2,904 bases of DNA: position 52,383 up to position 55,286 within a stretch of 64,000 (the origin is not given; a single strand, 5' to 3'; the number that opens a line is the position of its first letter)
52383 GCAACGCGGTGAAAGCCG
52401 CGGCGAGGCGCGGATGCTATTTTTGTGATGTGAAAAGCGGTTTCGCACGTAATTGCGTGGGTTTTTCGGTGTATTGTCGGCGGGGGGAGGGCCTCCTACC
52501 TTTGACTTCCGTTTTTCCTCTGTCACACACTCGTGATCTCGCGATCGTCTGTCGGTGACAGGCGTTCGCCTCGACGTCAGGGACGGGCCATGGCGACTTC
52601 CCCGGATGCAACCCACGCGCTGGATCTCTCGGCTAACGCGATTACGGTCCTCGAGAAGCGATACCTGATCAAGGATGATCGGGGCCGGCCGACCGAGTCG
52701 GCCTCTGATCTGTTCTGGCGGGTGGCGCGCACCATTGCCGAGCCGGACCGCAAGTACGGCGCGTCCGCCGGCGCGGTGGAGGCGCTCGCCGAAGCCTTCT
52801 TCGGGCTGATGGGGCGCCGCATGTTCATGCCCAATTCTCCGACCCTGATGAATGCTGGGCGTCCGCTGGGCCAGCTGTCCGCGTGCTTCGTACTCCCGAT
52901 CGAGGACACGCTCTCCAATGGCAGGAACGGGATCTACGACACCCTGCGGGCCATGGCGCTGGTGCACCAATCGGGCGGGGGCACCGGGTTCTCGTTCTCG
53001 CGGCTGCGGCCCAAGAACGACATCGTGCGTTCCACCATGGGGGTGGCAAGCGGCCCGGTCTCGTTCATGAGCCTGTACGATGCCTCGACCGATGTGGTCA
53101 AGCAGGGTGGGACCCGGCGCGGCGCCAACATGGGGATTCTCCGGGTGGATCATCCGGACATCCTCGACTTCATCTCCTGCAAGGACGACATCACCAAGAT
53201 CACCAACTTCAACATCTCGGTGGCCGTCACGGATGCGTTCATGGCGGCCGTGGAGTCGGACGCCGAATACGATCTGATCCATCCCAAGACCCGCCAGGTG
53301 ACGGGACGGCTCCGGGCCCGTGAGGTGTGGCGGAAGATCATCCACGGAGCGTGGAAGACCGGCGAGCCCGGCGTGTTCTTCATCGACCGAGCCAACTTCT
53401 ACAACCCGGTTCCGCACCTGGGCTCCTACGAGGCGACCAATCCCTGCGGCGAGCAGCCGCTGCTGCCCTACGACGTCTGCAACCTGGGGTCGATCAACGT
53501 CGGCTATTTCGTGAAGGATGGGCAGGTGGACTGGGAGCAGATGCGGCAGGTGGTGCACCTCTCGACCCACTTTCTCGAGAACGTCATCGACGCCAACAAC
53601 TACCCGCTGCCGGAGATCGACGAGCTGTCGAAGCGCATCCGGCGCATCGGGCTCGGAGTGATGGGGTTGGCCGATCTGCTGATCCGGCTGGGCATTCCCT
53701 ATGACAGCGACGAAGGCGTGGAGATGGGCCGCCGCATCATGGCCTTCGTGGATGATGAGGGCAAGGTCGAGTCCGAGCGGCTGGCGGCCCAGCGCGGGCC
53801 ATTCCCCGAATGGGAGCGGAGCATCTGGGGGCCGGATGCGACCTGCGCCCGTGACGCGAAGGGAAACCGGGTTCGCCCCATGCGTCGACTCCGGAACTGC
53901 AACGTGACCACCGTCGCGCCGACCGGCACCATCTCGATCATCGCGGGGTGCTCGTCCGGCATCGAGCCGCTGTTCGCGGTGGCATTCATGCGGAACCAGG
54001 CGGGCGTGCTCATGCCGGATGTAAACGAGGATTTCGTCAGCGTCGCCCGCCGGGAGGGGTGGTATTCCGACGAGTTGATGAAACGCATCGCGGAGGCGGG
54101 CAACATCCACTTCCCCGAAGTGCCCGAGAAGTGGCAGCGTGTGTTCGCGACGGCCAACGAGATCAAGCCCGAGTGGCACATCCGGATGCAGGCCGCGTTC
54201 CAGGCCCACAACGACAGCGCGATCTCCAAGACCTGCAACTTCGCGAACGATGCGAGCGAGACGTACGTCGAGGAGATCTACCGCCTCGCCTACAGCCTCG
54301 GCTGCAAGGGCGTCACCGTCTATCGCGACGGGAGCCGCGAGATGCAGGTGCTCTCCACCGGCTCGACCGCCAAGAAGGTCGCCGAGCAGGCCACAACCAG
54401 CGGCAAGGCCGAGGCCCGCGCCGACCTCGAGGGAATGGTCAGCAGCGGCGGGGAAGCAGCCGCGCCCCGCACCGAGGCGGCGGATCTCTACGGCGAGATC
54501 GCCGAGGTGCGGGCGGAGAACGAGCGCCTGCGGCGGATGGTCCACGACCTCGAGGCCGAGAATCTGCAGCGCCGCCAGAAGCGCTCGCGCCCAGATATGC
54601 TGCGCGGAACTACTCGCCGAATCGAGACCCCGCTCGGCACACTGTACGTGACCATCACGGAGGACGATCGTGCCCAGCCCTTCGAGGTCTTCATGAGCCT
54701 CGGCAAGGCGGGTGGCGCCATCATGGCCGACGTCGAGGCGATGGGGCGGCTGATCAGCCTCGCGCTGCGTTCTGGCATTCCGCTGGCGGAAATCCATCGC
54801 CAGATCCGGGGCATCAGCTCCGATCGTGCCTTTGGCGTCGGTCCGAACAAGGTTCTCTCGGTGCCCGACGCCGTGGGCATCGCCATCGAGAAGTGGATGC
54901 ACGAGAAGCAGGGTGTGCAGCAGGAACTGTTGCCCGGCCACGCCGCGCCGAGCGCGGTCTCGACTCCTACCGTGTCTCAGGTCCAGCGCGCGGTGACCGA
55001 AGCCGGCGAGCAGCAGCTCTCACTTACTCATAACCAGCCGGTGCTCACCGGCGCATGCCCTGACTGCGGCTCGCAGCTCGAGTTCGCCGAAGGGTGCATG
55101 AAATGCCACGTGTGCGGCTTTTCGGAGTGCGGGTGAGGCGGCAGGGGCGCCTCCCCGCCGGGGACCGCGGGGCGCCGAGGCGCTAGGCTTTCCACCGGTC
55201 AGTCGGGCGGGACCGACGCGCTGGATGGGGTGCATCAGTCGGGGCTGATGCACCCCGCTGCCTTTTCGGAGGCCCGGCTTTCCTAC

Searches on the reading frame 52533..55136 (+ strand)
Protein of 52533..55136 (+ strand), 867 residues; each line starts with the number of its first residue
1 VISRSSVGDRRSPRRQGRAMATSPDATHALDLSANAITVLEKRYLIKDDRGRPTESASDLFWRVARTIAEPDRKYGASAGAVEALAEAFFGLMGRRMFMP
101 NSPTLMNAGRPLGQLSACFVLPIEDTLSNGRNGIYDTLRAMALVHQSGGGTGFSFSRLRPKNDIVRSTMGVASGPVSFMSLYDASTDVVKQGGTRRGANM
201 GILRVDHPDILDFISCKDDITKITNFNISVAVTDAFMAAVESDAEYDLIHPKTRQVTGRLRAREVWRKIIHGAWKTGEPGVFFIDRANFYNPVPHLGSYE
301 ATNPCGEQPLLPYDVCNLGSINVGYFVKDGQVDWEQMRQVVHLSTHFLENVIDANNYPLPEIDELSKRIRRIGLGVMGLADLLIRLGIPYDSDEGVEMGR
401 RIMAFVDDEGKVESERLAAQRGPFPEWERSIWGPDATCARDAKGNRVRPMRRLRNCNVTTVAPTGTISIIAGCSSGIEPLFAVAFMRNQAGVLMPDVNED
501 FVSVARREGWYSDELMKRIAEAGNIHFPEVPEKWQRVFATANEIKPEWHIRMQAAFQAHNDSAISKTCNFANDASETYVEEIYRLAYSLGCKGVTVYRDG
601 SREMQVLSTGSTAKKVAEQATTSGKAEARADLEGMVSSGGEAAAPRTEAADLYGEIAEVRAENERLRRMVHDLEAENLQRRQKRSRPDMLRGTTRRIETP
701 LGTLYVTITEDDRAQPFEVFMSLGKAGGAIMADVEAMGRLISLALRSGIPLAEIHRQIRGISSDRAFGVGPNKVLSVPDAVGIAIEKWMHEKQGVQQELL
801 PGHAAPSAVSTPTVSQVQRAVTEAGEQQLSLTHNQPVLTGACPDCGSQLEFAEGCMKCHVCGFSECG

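Call 52: search_protein_families(library=pfam, proteins=[window:52533-55136:+], max_evalue=0.01)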
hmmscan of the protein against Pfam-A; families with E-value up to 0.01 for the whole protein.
window:52533-55136:+ (867 aa): 3 families
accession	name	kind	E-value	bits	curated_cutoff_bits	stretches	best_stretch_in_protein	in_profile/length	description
PF02867.20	Ribonuc_red_lgC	-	1.4e-128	430.3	23.9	1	116-597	1-523/523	Ribonucleotide reductase, barrel domain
PF00317.26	Ribonuc_red_lgN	-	7.1e-22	77.7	28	1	31-113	2-77/77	Ribonucleotide reductase, all-alpha domain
PF12637.14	TSCPD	-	1.5e-16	60.9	22.8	1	699-787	11-86/88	TSCPD domain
